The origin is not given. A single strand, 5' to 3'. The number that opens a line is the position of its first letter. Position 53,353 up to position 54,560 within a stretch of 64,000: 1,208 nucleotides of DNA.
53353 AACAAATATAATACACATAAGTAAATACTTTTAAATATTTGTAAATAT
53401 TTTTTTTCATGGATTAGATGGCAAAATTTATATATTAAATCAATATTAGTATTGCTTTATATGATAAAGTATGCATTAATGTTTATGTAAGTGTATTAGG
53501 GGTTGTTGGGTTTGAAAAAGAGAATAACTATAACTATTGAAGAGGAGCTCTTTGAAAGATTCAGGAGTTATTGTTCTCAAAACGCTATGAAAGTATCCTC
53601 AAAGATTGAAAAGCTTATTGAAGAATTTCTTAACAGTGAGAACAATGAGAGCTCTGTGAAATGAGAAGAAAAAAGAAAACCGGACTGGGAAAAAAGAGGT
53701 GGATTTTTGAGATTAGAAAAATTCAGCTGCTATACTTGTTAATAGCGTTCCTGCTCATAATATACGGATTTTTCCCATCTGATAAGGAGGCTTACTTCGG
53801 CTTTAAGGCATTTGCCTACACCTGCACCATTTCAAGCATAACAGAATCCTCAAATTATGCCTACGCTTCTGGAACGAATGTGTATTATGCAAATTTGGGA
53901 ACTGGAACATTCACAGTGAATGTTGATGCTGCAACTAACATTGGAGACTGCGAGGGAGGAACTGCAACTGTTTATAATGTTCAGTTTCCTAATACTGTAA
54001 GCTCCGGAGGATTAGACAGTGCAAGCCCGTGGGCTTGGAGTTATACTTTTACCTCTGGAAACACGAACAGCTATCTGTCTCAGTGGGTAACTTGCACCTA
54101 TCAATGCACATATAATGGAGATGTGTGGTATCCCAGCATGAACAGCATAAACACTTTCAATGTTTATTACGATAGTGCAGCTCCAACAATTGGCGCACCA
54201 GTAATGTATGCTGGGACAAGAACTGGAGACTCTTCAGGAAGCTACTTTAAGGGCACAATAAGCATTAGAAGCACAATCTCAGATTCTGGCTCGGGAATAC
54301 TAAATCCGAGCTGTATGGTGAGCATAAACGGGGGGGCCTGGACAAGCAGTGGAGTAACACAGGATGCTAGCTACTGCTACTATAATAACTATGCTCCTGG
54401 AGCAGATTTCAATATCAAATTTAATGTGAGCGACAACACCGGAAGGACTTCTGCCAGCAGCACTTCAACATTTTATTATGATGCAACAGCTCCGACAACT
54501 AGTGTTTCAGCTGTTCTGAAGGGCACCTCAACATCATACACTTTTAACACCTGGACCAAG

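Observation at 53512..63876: RHH regulator - giant sequon-rich adhesin-like protein - two pilin-like genes, with a 588-bp near-identical internal duplication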

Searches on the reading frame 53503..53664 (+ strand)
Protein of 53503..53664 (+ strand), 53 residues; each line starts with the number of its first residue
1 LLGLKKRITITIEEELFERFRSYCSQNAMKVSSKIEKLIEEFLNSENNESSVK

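Call 8: search_protein_families(library=pfam, proteins=[window:53503-53664:+], max_evalue=0.1)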
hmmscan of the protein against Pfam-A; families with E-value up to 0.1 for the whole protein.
window:53503-53664:+ (53 aa): 3 families
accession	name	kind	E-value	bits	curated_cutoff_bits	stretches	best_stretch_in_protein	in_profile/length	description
PF19891.5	DUF6364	-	6.2e-05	23.8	27.3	1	5-47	2-39/70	Family of unknown function (DUF6364)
PF09274.16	ParG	-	0.00014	22.4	21.4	1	3-45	32-74/76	ParG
PF07878.17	RHH_5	-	0.0006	19.9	26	1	6-43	2-39/43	CopG-like RHH_1 or ribbon-helix-helix domain, RHH_5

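Call 13: search_protein_families(library=ncbifam, proteins=[window:53503-53664:+], max_evalue=0.1)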
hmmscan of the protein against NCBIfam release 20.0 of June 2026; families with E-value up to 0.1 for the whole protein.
window:53503-53664:+ (53 aa): 4 families
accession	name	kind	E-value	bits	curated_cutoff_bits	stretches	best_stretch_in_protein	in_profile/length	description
NF008671.0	PRK11675.1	equivalog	0.0022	18.4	62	1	3-48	49-93/95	LexA regulated protein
NF053762.1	aCcr1_fam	equivalog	0.0072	16.2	60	1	8-37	3-32/38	aCcr1 family cell cycle regulator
NF002815.0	PRK02967.1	equivalog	0.051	13.6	83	1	6-50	2-47/139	nickel-responsive transcriptional regulator NikR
NF003381.0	PRK04460.1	equivalog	0.071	13.2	105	1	6-49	5-49/139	nickel-responsive transcriptional regulator NikR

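Call 24: find_encoding_contigs(protein=window:53512-53661:+, flank=10000, max_places=10)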
Protein seq(50 aa) (50 aa): 6 contigs read that carry it; 4 places shown.
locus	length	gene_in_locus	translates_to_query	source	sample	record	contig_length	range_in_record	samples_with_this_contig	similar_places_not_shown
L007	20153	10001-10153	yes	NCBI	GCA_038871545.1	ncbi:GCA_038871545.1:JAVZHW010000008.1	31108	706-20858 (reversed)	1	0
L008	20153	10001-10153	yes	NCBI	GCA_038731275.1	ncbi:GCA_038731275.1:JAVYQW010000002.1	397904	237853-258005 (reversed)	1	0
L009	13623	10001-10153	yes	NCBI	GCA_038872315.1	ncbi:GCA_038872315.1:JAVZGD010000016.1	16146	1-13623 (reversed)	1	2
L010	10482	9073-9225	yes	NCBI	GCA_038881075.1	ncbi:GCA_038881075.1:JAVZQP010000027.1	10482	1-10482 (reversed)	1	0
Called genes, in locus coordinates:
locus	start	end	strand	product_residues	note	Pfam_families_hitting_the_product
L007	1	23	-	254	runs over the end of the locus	PF12802:MarR_2 (weak), PF13463:HTH_27 (faint), PF24034:DUF7343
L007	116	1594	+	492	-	PF00587:tRNA-synt_2b, PF03129:HGTP_anticodon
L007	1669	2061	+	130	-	PF21473:OB_Ssb-like, PF01336:tRNA_anti-codon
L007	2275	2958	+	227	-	PF02585:PIG-L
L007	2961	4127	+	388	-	PF13439:Glyco_transf_4, PF00534:Glycos_transf_1, PF13692:Glyco_trans_1_4, PF13524:Glyco_trans_1_2 (weak)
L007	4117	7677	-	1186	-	PF02463:SMC_N, PF13175:AAA_15, PF13304:AAA_21 (weak), PF02463:SMC_N, PF06470:SMC_hinge, PF13304:AAA_21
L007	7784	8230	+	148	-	-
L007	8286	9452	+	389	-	PF18144:SMODS (weak), PF01909:NTP_transf_2, PF09249:tRNA_NucTransf2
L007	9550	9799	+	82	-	-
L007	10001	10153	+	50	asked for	PF19891:DUF6364 (weak)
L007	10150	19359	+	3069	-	PF07495:Y_Y_Y (faint), PF13750:Big_3_3 (faint), PF19077:Big_13 (faint), PF25788:Ig_Rha78A_N (faint)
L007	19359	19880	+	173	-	-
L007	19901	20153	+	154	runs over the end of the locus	-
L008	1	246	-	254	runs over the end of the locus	PF12802:MarR_2 (weak), PF13463:HTH_27 (faint), PF24034:DUF7343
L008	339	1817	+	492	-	PF00587:tRNA-synt_2b, PF03129:HGTP_anticodon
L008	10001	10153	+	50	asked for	PF19891:DUF6364 (weak)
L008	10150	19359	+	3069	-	PF07495:Y_Y_Y (faint), PF13750:Big_3_3 (faint), PF19077:Big_13 (faint), PF25788:Ig_Rha78A_N (faint)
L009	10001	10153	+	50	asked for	PF19891:DUF6364 (weak)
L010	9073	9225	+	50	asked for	PF19891:DUF6364 (weak)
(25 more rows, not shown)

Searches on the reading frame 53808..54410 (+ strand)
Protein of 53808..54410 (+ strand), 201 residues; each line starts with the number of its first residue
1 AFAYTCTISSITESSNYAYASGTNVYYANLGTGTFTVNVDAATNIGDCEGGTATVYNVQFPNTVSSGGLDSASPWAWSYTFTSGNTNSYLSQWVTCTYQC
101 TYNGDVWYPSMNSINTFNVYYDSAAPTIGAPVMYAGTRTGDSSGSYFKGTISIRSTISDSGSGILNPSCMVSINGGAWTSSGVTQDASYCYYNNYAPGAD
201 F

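Call 96: search_protein_families(library=pfam, proteins=[window:53808-54410:+], max_evalue=1)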
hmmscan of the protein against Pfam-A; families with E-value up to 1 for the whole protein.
window:53808-54410:+ (201 aa): 0 families
